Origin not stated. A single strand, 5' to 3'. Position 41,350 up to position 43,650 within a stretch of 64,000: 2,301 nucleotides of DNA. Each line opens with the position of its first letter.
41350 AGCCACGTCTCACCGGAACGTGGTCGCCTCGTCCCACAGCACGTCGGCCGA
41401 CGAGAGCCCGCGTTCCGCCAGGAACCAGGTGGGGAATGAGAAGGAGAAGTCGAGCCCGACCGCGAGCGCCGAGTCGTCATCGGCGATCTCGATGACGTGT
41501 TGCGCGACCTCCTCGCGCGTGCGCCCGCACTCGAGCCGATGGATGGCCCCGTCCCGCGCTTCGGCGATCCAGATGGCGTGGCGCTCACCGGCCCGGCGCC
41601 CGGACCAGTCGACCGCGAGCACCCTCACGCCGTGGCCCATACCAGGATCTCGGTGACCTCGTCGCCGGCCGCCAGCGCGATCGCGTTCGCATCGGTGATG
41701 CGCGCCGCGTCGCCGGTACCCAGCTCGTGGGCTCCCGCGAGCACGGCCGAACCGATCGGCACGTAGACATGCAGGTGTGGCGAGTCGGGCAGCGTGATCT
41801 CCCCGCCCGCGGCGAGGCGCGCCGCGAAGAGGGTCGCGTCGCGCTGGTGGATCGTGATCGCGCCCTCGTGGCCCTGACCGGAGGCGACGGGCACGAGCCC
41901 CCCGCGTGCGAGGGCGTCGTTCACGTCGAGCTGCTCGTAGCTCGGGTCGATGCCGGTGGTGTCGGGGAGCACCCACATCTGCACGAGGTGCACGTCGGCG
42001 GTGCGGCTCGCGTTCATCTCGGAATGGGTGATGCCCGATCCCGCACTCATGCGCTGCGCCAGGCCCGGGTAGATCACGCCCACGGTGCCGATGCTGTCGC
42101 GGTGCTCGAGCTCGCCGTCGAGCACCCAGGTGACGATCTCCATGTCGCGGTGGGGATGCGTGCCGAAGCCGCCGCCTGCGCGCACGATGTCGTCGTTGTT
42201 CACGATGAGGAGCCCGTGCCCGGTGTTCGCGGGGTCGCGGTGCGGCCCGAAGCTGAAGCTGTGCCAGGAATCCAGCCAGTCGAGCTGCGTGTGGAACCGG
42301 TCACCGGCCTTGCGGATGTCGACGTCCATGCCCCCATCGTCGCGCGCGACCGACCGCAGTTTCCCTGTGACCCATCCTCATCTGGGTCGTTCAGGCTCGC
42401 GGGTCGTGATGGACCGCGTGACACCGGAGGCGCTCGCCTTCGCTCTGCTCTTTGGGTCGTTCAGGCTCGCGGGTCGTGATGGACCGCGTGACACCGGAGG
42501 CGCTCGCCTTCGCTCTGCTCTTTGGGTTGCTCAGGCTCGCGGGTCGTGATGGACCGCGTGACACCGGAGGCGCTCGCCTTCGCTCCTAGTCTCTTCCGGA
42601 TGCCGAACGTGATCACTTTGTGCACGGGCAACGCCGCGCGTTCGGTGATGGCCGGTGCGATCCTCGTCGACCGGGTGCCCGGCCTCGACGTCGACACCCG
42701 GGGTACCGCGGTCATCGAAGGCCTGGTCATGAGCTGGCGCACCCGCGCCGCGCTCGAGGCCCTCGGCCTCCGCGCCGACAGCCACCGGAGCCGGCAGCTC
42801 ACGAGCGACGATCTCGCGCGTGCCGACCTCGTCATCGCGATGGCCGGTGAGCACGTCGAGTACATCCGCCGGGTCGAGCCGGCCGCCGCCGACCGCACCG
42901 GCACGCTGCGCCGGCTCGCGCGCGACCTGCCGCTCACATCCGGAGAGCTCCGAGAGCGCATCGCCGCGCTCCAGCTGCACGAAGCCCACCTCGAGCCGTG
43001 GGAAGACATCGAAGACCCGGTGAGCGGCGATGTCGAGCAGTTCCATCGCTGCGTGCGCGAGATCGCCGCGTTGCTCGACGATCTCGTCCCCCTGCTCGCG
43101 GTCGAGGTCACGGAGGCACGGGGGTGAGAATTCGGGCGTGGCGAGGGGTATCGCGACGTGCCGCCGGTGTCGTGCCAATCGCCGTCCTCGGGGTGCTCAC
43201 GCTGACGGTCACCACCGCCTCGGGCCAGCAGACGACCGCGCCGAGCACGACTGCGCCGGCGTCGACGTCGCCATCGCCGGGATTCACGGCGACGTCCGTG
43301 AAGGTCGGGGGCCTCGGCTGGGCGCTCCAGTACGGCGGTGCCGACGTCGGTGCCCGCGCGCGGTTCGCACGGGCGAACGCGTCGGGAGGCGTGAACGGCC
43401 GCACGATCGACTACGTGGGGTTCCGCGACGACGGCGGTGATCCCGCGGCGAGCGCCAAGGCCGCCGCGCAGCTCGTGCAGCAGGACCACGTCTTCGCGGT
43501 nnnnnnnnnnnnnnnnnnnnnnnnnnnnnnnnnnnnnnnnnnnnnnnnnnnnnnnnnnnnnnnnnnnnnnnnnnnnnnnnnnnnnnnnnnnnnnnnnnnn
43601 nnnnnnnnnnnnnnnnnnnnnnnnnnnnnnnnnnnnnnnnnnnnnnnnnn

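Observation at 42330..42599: Three tandem 70-bp MIRU-like repeats in the divergent pirin / LMW-PTP promoter region, each carrying an ATG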

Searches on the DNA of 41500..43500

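Call 5: search_rna_families(source=window, start=41500, end=43500, threshold=evalue, max_evalue=10)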
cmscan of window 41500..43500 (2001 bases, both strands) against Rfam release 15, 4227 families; matches with E-value up to 10: 6.
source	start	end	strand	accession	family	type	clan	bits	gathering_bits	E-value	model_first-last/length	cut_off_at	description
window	42496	42559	+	RF01529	CC3552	Gene; sRNA;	-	18.4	50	4.3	1-106/106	no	Cauldobacter sRNA CC3552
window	43251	43360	+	RF04114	MIR4374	Gene; miRNA;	-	17.4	105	2.6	1-119/119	no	MIR4374 microRNA precursor family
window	43228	43275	+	RF01059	mir-598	Gene; miRNA;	-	16.6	69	5.4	1-80/80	no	mir-598 microRNA precursor family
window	42426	42489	+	RF01529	CC3552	Gene; sRNA;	-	16.6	50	9.9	1-106/106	no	Cauldobacter sRNA CC3552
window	41949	42024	-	RF02674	AsdA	Gene; antisense;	-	16.2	52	3.7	1-81/81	no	antisense RNA of dnaA mRNA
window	42761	42839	-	RF01276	sR53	Gene; snRNA; snoRNA; CD-box;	-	14.6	49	2.4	1-60/60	no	Small nucleolar RNA sR53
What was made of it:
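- Tried and rejected: Rfam scan of 41500-43500 at a permissive threshold: only chance-level hits (E above 2) (call 5).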

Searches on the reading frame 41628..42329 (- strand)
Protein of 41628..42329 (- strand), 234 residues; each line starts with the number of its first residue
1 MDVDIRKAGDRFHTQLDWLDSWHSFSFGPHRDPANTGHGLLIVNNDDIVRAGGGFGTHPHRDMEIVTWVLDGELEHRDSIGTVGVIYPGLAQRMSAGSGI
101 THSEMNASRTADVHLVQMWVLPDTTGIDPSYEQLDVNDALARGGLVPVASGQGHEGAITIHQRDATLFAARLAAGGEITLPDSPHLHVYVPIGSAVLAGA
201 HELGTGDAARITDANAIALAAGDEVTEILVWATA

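Call 10: find_encoding_contigs(protein=window:41628-42329:-, flank=3000, max_places=10)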
Protein window:41628-42329:- (234 aa): no gene with exactly this product is on record in the collection.

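Call 11: search_protein_families(library=pfam, proteins=[window:41628-42329:-])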
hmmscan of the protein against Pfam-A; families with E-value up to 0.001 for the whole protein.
window:41628-42329:- (234 aa): 2 families
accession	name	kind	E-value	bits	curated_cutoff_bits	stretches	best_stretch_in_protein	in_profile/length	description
PF02678.22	Pirin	-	1e-34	119.2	26.1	1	14-120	9-108/108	Pirin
PF17954.7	Pirin_C_2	-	9.4e-10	39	22.9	1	148-230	2-83/86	Quercetinase C-terminal cupin domain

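Call 60: search_protein_families(library=ncbifam, proteins=[window:41628-42329:-], max_evalue=0.00001)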
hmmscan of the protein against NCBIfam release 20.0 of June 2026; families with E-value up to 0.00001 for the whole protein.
window:41628-42329:- (234 aa): 0 families
